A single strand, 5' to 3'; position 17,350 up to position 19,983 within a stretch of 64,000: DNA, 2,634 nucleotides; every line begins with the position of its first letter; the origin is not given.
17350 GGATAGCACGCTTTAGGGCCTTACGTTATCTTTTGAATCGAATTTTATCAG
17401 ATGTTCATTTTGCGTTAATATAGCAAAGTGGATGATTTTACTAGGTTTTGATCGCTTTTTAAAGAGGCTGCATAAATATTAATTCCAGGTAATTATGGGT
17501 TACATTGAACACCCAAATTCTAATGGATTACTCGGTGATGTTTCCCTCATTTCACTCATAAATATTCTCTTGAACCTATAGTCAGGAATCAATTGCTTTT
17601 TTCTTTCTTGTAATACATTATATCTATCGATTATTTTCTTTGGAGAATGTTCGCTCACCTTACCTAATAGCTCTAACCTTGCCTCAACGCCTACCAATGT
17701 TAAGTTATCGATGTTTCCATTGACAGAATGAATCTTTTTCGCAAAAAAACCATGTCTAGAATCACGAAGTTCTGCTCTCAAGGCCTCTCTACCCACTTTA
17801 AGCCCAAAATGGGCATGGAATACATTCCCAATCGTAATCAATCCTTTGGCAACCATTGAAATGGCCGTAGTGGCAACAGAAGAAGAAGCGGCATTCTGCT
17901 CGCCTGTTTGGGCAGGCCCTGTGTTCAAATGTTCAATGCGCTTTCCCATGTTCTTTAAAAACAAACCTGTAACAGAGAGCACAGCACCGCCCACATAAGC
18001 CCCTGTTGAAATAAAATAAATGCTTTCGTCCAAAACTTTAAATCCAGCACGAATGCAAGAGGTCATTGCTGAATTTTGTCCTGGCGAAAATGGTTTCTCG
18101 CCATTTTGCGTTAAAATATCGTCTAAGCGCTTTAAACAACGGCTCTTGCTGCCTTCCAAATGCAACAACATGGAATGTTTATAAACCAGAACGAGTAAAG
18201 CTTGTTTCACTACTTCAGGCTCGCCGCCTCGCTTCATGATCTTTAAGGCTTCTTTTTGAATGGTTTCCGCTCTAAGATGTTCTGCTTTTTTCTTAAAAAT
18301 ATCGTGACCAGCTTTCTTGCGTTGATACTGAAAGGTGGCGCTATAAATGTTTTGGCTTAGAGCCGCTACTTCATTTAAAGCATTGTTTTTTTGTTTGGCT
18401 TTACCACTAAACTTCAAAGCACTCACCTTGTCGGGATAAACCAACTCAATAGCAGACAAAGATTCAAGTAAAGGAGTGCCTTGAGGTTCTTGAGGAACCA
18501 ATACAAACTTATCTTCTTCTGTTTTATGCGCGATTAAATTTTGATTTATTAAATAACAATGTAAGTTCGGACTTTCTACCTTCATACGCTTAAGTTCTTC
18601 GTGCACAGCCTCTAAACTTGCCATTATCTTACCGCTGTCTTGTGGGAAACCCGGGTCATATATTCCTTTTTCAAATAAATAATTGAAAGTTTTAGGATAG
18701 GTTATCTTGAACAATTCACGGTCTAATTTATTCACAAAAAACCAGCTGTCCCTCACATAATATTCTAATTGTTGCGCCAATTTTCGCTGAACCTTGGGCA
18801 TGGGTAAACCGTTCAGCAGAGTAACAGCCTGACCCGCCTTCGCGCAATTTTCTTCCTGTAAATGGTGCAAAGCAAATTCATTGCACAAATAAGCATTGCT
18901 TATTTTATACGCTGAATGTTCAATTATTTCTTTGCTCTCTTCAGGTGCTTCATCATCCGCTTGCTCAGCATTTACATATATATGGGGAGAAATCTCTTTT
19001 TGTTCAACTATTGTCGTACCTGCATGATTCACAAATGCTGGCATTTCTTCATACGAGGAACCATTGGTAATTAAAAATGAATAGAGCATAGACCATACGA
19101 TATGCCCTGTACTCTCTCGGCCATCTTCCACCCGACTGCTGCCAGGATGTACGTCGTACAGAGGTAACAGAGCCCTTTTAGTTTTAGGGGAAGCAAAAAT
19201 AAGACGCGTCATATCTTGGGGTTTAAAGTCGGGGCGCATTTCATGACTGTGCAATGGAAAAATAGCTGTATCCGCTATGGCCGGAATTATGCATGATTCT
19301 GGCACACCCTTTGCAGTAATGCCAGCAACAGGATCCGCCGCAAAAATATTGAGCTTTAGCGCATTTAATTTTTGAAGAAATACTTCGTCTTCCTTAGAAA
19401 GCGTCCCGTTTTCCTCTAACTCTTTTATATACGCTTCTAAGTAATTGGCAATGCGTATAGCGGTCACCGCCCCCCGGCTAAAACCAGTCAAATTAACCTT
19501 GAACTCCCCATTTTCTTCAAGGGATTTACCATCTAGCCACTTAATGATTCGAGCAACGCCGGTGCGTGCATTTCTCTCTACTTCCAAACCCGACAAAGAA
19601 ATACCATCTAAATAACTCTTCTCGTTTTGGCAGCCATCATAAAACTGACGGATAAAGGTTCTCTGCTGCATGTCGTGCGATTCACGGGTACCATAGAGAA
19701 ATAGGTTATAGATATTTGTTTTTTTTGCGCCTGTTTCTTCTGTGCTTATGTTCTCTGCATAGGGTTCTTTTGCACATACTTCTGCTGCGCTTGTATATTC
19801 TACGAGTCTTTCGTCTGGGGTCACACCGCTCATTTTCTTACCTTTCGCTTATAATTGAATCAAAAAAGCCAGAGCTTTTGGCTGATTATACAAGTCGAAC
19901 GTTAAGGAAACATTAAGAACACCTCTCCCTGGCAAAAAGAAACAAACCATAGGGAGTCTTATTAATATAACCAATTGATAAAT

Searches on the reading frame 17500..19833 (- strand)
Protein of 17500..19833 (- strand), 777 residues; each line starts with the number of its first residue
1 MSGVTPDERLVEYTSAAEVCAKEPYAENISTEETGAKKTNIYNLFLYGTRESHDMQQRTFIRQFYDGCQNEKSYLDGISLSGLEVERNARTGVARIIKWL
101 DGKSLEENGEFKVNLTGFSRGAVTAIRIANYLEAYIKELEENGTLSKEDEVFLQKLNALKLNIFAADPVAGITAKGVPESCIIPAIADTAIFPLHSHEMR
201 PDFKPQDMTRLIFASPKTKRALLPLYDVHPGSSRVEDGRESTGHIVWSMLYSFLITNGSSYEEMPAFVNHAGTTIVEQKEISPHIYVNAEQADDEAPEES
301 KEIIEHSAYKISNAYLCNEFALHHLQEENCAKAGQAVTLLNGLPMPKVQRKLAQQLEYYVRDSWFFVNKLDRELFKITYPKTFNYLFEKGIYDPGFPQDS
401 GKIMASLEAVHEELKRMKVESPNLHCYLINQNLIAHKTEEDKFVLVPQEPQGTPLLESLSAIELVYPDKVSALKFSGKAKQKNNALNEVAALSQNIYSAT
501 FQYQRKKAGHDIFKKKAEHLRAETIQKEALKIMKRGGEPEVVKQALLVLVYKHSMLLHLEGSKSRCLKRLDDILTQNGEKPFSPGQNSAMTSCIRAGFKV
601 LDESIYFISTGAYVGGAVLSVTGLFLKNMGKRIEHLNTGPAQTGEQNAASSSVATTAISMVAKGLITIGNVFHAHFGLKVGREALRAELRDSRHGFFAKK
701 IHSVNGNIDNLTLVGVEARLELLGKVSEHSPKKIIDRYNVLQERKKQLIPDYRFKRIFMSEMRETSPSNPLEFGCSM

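Call 31: search_protein_families(library=pfam, proteins=[window:17500-19833:-], max_evalue=0.001)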
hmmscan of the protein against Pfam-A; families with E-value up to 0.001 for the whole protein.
window:17500-19833:- (777 aa): 1 family
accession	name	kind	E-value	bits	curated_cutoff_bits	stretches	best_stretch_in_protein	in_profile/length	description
PF18532.6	DUF5621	-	6.6e-34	117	25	1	316-454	5-136/139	Domain of unknown function (DUF5621)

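Call 51: search_solved_structures(query=window:17500-19833:-, max_evalue=0.01)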
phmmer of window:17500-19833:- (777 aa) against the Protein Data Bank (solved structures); distinct sequences matched with E-value up to 0.01: 1.
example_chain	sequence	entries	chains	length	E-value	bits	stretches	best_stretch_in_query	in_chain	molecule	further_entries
4m0m_A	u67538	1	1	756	5.7e-16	61.4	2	349-438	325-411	Putative uncharacterized protein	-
